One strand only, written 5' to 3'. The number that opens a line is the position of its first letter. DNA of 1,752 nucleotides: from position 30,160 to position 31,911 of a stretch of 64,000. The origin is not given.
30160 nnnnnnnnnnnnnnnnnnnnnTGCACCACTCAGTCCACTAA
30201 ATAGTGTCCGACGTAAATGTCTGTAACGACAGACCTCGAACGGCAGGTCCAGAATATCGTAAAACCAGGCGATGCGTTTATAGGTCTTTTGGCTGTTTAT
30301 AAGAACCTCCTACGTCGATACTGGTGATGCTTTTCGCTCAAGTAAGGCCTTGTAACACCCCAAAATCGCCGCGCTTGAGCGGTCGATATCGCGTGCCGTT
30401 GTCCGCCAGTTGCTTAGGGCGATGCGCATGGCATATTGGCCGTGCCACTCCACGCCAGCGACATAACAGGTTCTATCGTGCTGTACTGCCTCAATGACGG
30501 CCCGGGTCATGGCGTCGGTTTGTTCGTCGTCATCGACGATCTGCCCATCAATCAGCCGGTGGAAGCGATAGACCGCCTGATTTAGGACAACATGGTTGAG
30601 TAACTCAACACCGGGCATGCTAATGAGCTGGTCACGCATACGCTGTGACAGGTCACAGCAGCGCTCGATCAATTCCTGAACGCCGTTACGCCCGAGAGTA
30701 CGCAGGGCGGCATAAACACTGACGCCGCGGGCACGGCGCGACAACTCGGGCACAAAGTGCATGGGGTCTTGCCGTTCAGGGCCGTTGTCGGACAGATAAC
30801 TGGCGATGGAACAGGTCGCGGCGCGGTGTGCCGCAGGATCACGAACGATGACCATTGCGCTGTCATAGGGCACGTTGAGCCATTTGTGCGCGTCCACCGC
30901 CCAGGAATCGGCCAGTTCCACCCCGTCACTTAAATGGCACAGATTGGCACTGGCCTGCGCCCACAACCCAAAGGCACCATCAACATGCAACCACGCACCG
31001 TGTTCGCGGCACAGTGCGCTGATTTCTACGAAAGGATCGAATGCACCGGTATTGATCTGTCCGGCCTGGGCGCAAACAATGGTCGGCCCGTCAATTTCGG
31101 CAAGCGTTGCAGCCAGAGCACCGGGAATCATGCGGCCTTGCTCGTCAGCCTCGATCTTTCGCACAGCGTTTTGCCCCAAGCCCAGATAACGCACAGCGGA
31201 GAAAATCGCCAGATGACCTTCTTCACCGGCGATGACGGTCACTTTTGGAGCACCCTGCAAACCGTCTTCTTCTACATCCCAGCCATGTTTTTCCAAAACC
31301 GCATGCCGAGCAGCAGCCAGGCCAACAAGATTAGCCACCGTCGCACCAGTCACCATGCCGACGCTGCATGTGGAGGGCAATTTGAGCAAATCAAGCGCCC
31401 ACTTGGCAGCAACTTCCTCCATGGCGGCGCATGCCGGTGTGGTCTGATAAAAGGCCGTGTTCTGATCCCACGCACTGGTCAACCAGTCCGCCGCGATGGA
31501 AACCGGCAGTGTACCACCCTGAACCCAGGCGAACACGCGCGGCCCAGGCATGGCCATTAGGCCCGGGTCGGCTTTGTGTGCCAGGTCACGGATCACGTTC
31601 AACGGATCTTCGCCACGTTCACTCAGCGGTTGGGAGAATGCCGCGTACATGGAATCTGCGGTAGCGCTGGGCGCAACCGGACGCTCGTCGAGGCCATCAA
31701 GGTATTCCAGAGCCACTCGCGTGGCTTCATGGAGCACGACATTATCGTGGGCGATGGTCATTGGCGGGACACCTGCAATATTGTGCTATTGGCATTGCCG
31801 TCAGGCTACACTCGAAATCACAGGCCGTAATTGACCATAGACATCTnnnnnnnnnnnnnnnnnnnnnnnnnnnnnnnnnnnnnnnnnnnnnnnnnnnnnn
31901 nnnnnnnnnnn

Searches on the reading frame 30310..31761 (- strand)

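Call 9: search_protein_families(library=pfam, proteins=[window:30310-31761:-])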
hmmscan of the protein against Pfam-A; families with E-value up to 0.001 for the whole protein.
window:30310-31761:- (483 aa): 3 families
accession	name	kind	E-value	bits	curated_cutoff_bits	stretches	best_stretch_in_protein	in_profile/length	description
PF00282.25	Pyridoxal_deC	-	4.3e-52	177.5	27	1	42-399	8-373/375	Pyridoxal-dependent decarboxylase conserved domain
PF01212.27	Beta_elim_lyase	-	2.3e-07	30.9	27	1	172-322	70-215/288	Beta-eliminating lyase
PF00266.25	Aminotran_5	-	2.4e-06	27.2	21.5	1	172-263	87-177/371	Aminotransferase class-V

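Call 30: search_protein_families(library=ncbifam, proteins=[window:30310-31761:-])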
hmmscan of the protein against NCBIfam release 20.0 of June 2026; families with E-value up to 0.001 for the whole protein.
window:30310-31761:- (483 aa): 7 families
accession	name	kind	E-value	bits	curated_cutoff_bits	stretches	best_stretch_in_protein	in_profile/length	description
TIGR03799.1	NOD_PanD_pyr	equivalog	9.1e-38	129.9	606.1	1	135-416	163-454/522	pyridoxal-dependent aspartate 1-decarboxylase PanP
NF052646.1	DABADecarRhbB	equivalog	1.4e-35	122.8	900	1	88-466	112-478/491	L-2,4-diaminobutyrate decarboxylase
TIGR03812.1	tyr_de_CO2_Arch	equivalog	6.2e-15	54.9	299.4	1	109-394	55-320/375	tyrosine decarboxylase MfnA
TIGR03235.1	DNA_S_dndA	equivalog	1.7e-06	27.6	480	1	176-266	91-179/353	cysteine desulfurase DndA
NF002748.0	PRK02769.1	equivalog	4.6e-06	25.6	305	1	172-379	109-310/382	histidine decarboxylase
TIGR03811.1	tyr_de_CO2_Ent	equivalog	6.6e-06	24.9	905.3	0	75-153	85-162/608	tyrosine decarboxylase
TIGR03402.1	FeS_nifS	equivalog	2.4e-05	23.3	530.75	1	174-262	87-173/379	cysteine desulfurase NifS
